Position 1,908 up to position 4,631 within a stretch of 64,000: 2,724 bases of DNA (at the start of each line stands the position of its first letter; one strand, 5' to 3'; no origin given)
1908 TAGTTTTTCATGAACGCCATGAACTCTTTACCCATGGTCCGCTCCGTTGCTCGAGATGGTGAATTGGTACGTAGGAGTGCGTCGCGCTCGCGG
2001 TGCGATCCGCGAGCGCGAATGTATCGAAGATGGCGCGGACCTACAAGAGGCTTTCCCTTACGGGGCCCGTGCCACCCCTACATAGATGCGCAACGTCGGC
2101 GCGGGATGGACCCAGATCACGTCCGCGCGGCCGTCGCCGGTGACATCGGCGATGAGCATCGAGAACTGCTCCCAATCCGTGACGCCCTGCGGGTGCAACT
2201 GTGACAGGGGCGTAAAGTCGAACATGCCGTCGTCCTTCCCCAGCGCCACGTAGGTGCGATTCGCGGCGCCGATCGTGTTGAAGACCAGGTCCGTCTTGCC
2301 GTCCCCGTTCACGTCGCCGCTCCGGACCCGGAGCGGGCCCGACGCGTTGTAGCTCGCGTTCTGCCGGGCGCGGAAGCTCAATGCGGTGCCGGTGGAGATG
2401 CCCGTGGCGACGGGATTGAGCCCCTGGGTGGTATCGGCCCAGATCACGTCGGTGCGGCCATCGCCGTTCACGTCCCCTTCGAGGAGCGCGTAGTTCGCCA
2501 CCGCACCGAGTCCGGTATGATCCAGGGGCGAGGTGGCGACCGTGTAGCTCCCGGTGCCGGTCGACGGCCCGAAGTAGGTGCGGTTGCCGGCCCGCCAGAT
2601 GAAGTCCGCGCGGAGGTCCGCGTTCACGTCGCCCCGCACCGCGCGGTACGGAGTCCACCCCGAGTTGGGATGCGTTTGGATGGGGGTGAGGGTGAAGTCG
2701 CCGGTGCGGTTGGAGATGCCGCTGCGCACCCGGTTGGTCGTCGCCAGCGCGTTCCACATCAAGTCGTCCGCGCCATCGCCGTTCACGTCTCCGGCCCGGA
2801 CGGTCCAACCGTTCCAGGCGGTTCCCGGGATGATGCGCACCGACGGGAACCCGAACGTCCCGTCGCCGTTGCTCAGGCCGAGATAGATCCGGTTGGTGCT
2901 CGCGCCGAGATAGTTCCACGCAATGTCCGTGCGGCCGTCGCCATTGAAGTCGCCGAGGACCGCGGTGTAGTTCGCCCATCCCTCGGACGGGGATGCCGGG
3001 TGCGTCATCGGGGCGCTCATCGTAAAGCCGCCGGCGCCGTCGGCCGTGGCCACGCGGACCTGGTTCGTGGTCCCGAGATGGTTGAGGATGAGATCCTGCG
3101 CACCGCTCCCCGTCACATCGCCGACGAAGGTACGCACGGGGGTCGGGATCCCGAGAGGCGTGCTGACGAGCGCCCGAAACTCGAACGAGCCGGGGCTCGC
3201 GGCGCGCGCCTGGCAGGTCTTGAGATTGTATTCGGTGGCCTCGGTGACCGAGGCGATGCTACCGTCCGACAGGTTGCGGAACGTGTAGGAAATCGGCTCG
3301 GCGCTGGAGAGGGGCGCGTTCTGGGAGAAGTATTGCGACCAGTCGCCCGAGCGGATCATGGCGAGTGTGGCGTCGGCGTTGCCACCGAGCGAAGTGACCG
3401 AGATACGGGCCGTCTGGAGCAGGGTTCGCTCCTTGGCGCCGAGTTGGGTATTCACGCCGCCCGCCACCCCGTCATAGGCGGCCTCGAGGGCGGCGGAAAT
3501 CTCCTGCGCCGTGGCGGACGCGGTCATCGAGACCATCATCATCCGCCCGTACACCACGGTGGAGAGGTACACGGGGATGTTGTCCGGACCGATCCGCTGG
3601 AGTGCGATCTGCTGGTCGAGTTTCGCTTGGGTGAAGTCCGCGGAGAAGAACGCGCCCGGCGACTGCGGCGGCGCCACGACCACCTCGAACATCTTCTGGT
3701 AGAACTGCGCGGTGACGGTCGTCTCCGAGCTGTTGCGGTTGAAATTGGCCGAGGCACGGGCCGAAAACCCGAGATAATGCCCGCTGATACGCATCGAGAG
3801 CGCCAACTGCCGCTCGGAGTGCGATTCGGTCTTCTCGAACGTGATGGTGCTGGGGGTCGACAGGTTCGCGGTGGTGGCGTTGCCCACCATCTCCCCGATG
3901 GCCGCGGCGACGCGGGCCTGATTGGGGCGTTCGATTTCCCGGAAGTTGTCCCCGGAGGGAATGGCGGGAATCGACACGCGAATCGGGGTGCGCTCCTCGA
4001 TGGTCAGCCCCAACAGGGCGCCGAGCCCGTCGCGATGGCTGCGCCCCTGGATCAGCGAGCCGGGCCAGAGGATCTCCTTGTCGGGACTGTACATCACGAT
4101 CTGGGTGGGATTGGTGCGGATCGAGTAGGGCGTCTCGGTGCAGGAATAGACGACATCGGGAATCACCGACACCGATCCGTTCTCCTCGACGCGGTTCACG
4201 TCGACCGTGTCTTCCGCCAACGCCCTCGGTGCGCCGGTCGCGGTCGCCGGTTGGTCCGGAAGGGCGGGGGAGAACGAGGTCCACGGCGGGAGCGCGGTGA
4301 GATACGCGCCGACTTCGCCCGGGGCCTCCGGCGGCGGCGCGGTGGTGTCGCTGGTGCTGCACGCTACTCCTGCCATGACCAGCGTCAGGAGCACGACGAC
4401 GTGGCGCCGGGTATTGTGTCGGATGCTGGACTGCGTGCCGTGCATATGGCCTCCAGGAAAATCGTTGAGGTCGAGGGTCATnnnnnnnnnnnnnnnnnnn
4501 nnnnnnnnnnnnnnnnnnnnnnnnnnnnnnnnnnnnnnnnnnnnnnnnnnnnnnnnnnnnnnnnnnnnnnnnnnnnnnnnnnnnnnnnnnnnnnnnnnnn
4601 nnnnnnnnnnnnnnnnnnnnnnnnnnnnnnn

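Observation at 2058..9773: Candidate four-gene module: ECF sigma, TPR Ser/Thr kinase, beta-helix lipoprotein, CDC-like lipoprotein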

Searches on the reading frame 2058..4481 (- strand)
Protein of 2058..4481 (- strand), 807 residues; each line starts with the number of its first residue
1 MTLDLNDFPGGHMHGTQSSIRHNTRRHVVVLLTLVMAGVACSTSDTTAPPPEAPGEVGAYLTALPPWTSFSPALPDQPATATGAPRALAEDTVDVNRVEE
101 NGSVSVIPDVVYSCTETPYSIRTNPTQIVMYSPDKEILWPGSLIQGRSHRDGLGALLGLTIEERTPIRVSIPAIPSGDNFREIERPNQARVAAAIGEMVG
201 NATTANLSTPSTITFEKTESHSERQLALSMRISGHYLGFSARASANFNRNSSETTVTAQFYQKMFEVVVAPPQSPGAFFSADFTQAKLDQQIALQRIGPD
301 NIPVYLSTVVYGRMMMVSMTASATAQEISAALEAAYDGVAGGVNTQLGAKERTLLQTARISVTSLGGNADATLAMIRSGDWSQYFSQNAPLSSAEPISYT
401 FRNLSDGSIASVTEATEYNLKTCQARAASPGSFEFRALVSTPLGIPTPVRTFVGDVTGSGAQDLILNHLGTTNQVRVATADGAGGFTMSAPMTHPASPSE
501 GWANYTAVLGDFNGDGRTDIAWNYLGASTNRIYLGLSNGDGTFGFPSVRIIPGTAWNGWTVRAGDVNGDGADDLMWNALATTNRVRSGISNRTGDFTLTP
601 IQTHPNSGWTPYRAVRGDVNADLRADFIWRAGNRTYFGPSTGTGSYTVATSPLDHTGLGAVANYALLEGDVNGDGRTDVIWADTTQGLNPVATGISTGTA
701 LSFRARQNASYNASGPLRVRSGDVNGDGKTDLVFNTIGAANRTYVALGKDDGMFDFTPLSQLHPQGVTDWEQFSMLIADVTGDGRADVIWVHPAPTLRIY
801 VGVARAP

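Call 7: search_protein_families(library=pfam, proteins=[window:2058-4481:-], max_evalue=0.01)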
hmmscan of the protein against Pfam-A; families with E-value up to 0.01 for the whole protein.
window:2058-4481:- (807 aa): 4 families
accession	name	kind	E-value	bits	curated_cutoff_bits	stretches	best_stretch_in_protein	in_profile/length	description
PF13517.12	FG-GAP_3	-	6.5e-34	116.8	26.9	4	670-733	1-60/61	FG-GAP-like repeat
PF01289.24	Thiol_cytolysin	-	1.3e-28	100.3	25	1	119-418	47-345/353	Thiol-activated cytolysin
PF01839.29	FG-GAP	-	9.2e-24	83.3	22.1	4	504-533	2-35/37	FG-GAP repeat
PF12256.14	TcdB_toxin_midN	-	9.7e-07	28.7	24.8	0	768-806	23-62/181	Insecticide toxin TcdB middle/N-terminal region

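Call 8: search_protein_families(library=ncbifam, proteins=[window:2058-4481:-], max_evalue=0.01)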
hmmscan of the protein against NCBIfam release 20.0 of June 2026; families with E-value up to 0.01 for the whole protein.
window:2058-4481:- (807 aa): 3 families
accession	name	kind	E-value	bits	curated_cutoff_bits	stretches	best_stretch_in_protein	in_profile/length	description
NF038128.1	choice_anch_J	domain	0.00019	21.7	30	0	474-536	95-157/162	choice-of-anchor J domain-containing protein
NF040734.1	CC-COOH_SaoC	equivalog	0.0019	18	80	0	711-752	42-84/148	Cys-Cys-COOH (seleno)protein SaoC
NF047539.1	XAC2610_fam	domain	0.0024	18.3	35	0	508-524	2-18/89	XAC2610-related protein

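Call 13: find_encoding_contigs(protein=window:2058-4481:-, flank=10000, max_places=6)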
Protein window:2058-4481:- (807 aa): 1 contig read that carries it; 1 place shown.
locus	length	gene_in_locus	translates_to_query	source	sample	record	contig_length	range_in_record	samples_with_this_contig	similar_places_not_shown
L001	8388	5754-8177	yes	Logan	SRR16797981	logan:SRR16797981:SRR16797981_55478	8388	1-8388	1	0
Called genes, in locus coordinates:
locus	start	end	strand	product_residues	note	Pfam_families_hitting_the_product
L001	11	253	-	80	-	PF01402:RHH_1 (weak)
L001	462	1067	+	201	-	PF13384:HTH_23 (faint), PF07638:Sigma70_ECF, PF08281:Sigma70_r4_2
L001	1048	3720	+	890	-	PF00069:Pkinase, PF07714:PK_Tyr_Ser-Thr, PF03109:ABC1 (weak), PF24885:TPR_NPHP3 (weak), PF24885:TPR_NPHP3 (weak), PF13424:TPR_12, PF13374:TPR_10 (weak), PF13424:TPR_12, +7 more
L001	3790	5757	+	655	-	-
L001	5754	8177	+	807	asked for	PF01289:Thiol_cytolysin, PF12256:TcdB_toxin_midN (faint), PF13517:FG-GAP_3, PF01839:FG-GAP (weak), PF13517:FG-GAP_3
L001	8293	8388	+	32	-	?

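Call 15: find_homologous_proteins(query=window:2058-4481:-, max_evalue=0.00001)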
Query window:2058-4481:- (807 aa): 456 proteins with E <= 0.00001 among 8000 candidates; the best 120 are listed.
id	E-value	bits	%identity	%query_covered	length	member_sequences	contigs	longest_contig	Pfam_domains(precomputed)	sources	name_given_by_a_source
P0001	0.0e+0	1821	100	100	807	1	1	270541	PF01839.30,PF12256.15,PF01289.25,PF13517.13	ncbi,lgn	-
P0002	0.0e+0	1224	70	99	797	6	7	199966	PF01839.30,PF01289.25,PF13517.13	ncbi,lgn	-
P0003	0.0e+0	1222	70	98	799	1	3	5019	PF01839.30,PF01289.25,PF13517.13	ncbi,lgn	-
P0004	0.0e+0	1209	69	97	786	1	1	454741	PF01839.30,PF01289.25,PF13517.13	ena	-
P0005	0.0e+0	1209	69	97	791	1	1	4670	PF01839.30,PF01289.25,PF13517.13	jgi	jgi:hypothetical protein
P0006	0.0e+0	1198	68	100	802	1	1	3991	PF01839.30,PF01289.25,PF13517.13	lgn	-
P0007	0.0e+0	1192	69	95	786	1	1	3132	PF01839.30,PF12256.15,PF01289.25,PF13517.13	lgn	-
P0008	0.0e+0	1173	67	97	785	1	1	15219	PF01839.30,PF12256.15,PF01289.25,PF13517.13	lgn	-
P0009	0.0e+0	1162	69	94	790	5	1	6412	PF01839.30,PF12256.15,PF01289.25,PF13517.13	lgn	-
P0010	0.0e+0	1125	66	93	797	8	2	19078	PF01839.30,PF01289.25,PF13517.13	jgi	jgi:hypothetical protein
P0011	0.0e+0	1118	66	95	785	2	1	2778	PF01839.30,PF01289.25,PF13517.13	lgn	-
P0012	0.0e+0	1093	64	97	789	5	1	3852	PF01839.30,PF01289.25,PF13517.13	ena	-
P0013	0.0e+0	1073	61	98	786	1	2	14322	PF01839.30,PF01289.25,PF13517.13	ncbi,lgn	-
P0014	0.0e+0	1067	64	94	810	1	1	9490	PF01839.30,PF01289.25,PF13517.13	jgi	jgi:hypothetical protein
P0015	2.3e-287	974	56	97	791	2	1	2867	PF01839.30,PF12256.15,PF01289.25,PF13517.13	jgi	jgi:hypothetical protein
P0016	1.3e-286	971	58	95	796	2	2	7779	PF01839.30,PF12256.15,PF01289.25,PF13517.13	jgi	jgi:hypothetical protein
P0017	4.3e-286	969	58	95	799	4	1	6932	PF01839.30,PF12256.15,PF01289.25,PF13517.13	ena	-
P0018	1.3e-285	968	59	92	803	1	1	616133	PF01839.30,PF12256.15,PF01289.25,PF13517.13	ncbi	-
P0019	2.2e-283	960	65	84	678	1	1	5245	PF01839.30,PF01289.25,PF13517.13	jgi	jgi:hypothetical protein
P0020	3.9e-282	956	57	96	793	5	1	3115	PF01839.30,PF12256.15,PF01289.25,PF13517.13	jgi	-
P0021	3.0e-281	953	65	85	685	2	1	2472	PF01839.30,PF01289.25,PF13517.13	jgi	jgi:hypothetical protein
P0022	3.9e-281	953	58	93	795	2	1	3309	PF01839.30,PF01289.25,PF13517.13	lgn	-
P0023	5.7e-281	952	56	97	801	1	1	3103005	PF01839.30,PF12256.15,PF01289.25,PF13517.13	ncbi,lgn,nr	ncbi:MAG: FG-GAP-like repeat-containing protein [Gemmatimonadota bacterium]|nr:FG-GAP-like repeat-co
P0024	4.7e-279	946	58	93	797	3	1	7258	PF01839.30,PF12256.15,PF01289.25,PF00404.25,PF13517.13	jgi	jgi:hypothetical protein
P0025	7.8e-279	945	58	92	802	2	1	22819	PF01839.30,PF12256.15,PF01289.25,PF13517.13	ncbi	ncbi:MAG: FG-GAP-like repeat-containing protein, partial [Gemmatimonadota bacterium]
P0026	6.6e-278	942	55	97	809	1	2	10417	PF01839.30,PF01289.25,PF13517.13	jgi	jgi:hypothetical protein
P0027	1.7e-276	938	58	93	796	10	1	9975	PF01839.30,PF12256.15,PF01289.25,PF00404.25,PF13517.13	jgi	jgi:thiol-activated cytolysin/VCBS repeat protein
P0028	5.1e-275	933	56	97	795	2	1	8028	PF01839.30,PF12256.15,PF01289.25,PF13517.13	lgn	-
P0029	2.6e-268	911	54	97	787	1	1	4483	PF01839.30,PF01289.25,PF13517.13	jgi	jgi:hypothetical protein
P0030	5.1e-268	910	55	93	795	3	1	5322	PF01839.30,PF12256.15,PF01289.25,PF13517.13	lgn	-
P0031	1.5e-267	908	55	97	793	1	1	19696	PF01839.30,PF12256.15,PF01289.25,PF13517.13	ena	-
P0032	1.6e-266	905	54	98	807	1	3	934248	PF01839.30,PF01289.25,PF13517.13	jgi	jgi:hypothetical protein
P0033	8.1e-256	869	71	68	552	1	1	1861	PF01839.30,PF01289.25,PF13517.13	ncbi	ncbi:MAG: thiol-activated cytolysin family protein, partial [bacterium]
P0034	1.1e-243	829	53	93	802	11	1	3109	PF01839.30,PF12256.15,PF01289.25,PF13517.13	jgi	jgi:hypothetical protein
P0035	1.5e-243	829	50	97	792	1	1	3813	PF01839.30,PF01289.25,PF13517.13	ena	-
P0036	8.0e-243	826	52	96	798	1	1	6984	PF01839.30,PF01289.25,PF13517.13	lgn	-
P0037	8.8e-241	820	50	97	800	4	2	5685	PF01839.30,PF12256.15,PF01289.25,PF13517.13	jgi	-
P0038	1.2e-240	819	50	95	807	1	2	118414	PF01839.30,PF01289.25,PF13517.13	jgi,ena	jgi:hypothetical protein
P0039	2.1e-240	818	49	97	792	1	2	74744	PF01839.30,PF12256.15,PF01289.25,PF13517.13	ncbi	-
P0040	8.3e-239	813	51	95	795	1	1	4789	PF01839.30,PF01289.25,PF13517.13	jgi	jgi:hypothetical protein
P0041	1.6e-236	805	50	96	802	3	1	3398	PF01839.30,PF12256.15,PF01289.25,PF13517.13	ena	-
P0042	3.5e-231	788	49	96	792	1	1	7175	PF01839.30,PF01289.25,PF13517.13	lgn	-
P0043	6.6e-231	787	50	98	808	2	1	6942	PF01839.30,PF12256.15,PF01289.25,PF13517.13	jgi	-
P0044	8.5e-230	783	43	97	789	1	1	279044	PF01839.30,PF01289.25,PF13517.13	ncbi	ncbi:MAG: thiol-activated cytolysin family protein [Calditrichia bacterium]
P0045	1.1e-229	783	49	97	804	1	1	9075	PF01839.30,PF12256.15,PF01289.25,PF13517.13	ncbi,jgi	jgi:hypothetical protein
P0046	2.9e-229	781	49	97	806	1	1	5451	PF01839.30,PF12256.15,PF01289.25,PF13517.13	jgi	jgi:Thiol-activated cytolysin/FG-GAP-like repeat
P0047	5.0e-229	781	50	96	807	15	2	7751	PF01839.30,PF12256.15,PF01289.25,PF13517.13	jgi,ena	jgi:hypothetical protein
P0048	2.1e-228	779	50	98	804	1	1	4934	PF01839.30,PF01289.25,PF13517.13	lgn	-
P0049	9.1e-227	773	48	97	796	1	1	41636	PF01839.30,PF01289.25,PF13517.13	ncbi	ncbi:MAG: thiol-activated cytolysin family protein [Rhodothermales bacterium]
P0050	2.0e-226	772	47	97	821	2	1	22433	PF01839.30,PF01289.25,PF13517.13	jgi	-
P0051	1.1e-225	770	46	97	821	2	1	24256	PF01839.30,PF01289.25,PF13517.13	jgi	-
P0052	3.5e-225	768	48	97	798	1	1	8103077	PF01839.30,PF12256.15,PF01289.25,PF13517.13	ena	-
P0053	4.8e-225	767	49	93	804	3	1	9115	PF01839.30,PF01289.25,PF13517.13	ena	-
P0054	3.9e-224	764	48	98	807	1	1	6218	PF01839.30,PF12256.15,PF01289.25,PF13517.13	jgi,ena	-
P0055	7.6e-224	764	49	97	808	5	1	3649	PF01839.30,PF01289.25,PF13517.13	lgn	-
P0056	2.3e-223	762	46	97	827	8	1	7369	PF01839.30,PF01289.25,PF13517.13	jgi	-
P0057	2.3e-223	762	46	97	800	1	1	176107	PF01839.30,PF01289.25,PF13517.13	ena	-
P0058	3.6e-223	761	47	96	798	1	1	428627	PF01839.30,PF12256.15,PF01289.25,PF13517.13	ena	-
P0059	1.2e-222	760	48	94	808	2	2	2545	PF01839.30,PF12256.15,PF01289.25,PF13517.13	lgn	-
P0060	2.6e-222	758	46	95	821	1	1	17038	PF01839.30,PF01289.25,PF13517.13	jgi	jgi:hypothetical protein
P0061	2.9e-222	758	48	94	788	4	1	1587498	PF01839.30,PF01289.25,PF13517.13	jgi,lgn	-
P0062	3.0e-222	758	49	96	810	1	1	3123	PF01839.30,PF01289.25,PF13517.13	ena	-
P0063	3.1e-222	758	48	95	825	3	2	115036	PF01839.30,PF01289.25,PF13517.13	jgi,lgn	-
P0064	4.0e-222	758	46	96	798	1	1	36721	PF01839.30,PF01289.25,PF13517.13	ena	-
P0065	4.7e-222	758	49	96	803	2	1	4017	PF01839.30,PF12256.15,PF01289.25,PF13517.13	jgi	-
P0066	4.9e-222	758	46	96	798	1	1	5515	PF01839.30,PF01289.25,PF13517.13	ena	-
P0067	1.1e-221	756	46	97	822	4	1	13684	PF01839.30,PF01289.25,PF13517.13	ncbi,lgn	-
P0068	1.5e-221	756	47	97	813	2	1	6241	PF01839.30,PF01289.25,PF13517.13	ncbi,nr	ncbi:MAG: hypothetical protein GVY18_08745 [Bacteroidetes bacterium]|nr:hypothetical protein [Bacter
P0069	2.9e-221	755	47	97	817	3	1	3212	PF01839.30,PF01289.25,PF13517.13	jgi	jgi:hypothetical protein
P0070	5.5e-221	754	48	95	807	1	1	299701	PF01839.30,PF01289.25,PF13517.13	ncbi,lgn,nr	ncbi:MAG: thiol-activated cytolysin family protein [Bacteroidales bacterium]|nr:thiol-activated cyto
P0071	7.4e-221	754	46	98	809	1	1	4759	PF01839.30,PF01289.25,PF13517.13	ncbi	-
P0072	3.0e-220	752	46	95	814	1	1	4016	PF01839.30,PF01289.25,PF13517.13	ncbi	-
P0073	4.1e-220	751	49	96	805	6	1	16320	PF01839.30,PF12256.15,PF01289.25,PF13517.13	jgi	jgi:hypothetical protein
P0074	6.9e-220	750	46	97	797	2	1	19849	PF01839.30,PF01289.25,PF13517.13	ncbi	ncbi:MAG: thiol-activated cytolysin family protein [Bacteroidota bacterium]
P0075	1.7e-219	749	46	97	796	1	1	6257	PF01839.30,PF01289.25,PF13517.13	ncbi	ncbi:MAG: thiol-activated cytolysin family protein [Rhodothermales bacterium]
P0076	3.0e-219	748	46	97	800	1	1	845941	PF01839.30,PF01289.25,PF13517.13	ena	-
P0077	5.1e-219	748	48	97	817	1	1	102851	PF01839.30,PF01289.25,PF13517.13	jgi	-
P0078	6.8e-219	747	48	95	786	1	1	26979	PF01839.30,PF12256.15,PF01289.25,PF13517.13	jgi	jgi:hypothetical protein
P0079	6.8e-219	747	46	94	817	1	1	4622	PF01839.30,PF01289.25,PF13517.13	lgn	-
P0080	8.2e-219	747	47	94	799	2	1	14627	PF01839.30,PF01289.25,PF13517.13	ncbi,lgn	-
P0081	8.9e-219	747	48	92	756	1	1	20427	PF01839.30,PF12256.15,PF01289.25,PF13517.13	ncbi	-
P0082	1.8e-218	746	47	94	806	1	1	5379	PF01839.30,PF12256.15,PF01289.25,PF13517.13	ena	-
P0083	2.4e-218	745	46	96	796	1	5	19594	PF01839.30,PF01289.25,PF13517.13,PF18080.8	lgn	-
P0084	2.9e-218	745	47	97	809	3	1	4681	PF01839.30,PF12256.15,PF01289.25,PF13517.13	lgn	-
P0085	3.5e-218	745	46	97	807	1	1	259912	PF01839.30,PF01289.25,PF13517.13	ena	-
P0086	4.7e-218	744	45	98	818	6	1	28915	PF01839.30,PF01289.25,PF13517.13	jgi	-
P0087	7.4e-218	744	47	96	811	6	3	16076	PF01839.30,PF01289.25,PF13517.13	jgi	jgi:hypothetical protein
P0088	8.3e-218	744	46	96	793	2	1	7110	PF01839.30,PF01289.25,PF13517.13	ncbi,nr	ncbi:MAG: thiol-activated cytolysin family protein [Rhodothermaceae bacterium]|nr:thiol-activated cy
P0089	9.1e-218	743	49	96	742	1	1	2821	PF01839.30,PF01289.25,PF13517.13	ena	-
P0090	2.3e-217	742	45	98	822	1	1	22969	PF01839.30,PF01289.25,PF13517.13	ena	-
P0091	7.9e-217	740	45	97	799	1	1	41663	PF01839.30,PF01289.25,PF13517.13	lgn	-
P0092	2.6e-216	739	47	96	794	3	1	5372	PF01839.30,PF01289.25,PF13517.13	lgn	-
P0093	2.9e-216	738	46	98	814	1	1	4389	PF01839.30,PF01289.25,PF13517.13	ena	-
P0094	7.9e-216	737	47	96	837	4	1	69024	PF01839.30,PF01289.25,PF13517.13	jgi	jgi:hypothetical protein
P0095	1.0e-215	737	45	97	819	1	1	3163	PF01839.30,PF01289.25,PF13517.13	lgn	-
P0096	7.1e-215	734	45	98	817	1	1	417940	PF01839.30,PF01289.25,PF13517.13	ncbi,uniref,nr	ncbi:thiol-activated cytolysin family protein [Rhodohalobacter mucosus]|uniref:Repeat domain-contain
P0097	1.1e-214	733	45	97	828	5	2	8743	PF01839.30,PF01289.25,PF13517.13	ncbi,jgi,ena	jgi:hypothetical protein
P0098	2.7e-214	732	45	98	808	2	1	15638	PF01839.30,PF12256.15,PF01289.25,PF13517.13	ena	-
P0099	4.5e-214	731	46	96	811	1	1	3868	PF01839.30,PF12256.15,PF01289.25,PF16743.11,PF13517.13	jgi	jgi:hypothetical protein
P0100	9.1e-214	730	46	97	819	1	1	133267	PF01839.30,PF01289.25,PF13517.13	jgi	-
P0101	9.9e-214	730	46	98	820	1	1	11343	PF01839.30,PF01289.25,PF13517.13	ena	-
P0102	1.1e-213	730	45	97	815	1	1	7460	PF01839.30,PF01289.25,PF13517.13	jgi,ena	-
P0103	1.1e-213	730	45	96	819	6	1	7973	PF01839.30,PF01289.25,PF13517.13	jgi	jgi:hypothetical protein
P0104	1.4e-213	730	46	96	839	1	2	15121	PF01839.30,PF12256.15,PF01289.25,PF13517.13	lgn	-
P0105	1.7e-213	729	46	98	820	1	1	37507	PF01839.30,PF01289.25,PF13517.13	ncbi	-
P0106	1.8e-213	729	46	98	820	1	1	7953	PF01839.30,PF01289.25,PF13517.13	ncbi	-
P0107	2.1e-213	729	46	95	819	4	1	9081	PF01839.30,PF01289.25,PF13517.13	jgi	jgi:hypothetical protein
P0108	2.3e-213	729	46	98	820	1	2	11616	PF01839.30,PF01289.25,PF13517.13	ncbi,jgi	-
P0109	2.3e-213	729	45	97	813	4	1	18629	PF01839.30,PF12256.15,PF01289.25,PF13517.13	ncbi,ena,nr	ncbi:MAG TPA: FG-GAP-like repeat-containing protein [Balneolales bacterium]|nr:FG-GAP-like repeat-co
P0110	3.1e-213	728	46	97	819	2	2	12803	PF01839.30,PF01289.25,PF13517.13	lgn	-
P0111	3.6e-213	728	45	97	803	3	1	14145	PF01839.30,PF12256.15,PF01289.25,PF13517.13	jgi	-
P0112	3.6e-213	728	46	97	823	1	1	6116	PF01839.30,PF12256.15,PF01289.25,PF13517.13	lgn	-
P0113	3.8e-213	728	46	95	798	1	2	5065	PF01839.30,PF01289.25,PF13517.13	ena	-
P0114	6.0e-213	727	46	95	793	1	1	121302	PF01839.30,PF01289.25,PF13517.13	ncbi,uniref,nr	ncbi:thiol-activated cytolysin family protein [Rhodohalobacter sp.]|uniref:thiol-activated cytolysin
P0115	6.7e-213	727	46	93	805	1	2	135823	PF01839.30,PF12256.15,PF01289.25,PF13517.13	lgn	-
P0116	7.2e-213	727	45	96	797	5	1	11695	PF01839.30,PF01289.25,PF13517.13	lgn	-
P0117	8.1e-213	727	47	93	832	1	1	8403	PF01839.30,PF12256.15,PF01289.25,PF13517.13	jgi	jgi:hypothetical protein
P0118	1.9e-212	726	45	97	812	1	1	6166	PF01839.30,PF01289.25,PF13517.13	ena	-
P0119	3.9e-212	725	46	97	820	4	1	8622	PF01839.30,PF01289.25,PF13517.13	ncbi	-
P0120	4.3e-212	725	46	95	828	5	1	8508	PF01839.30,PF01289.25,PF13517.13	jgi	-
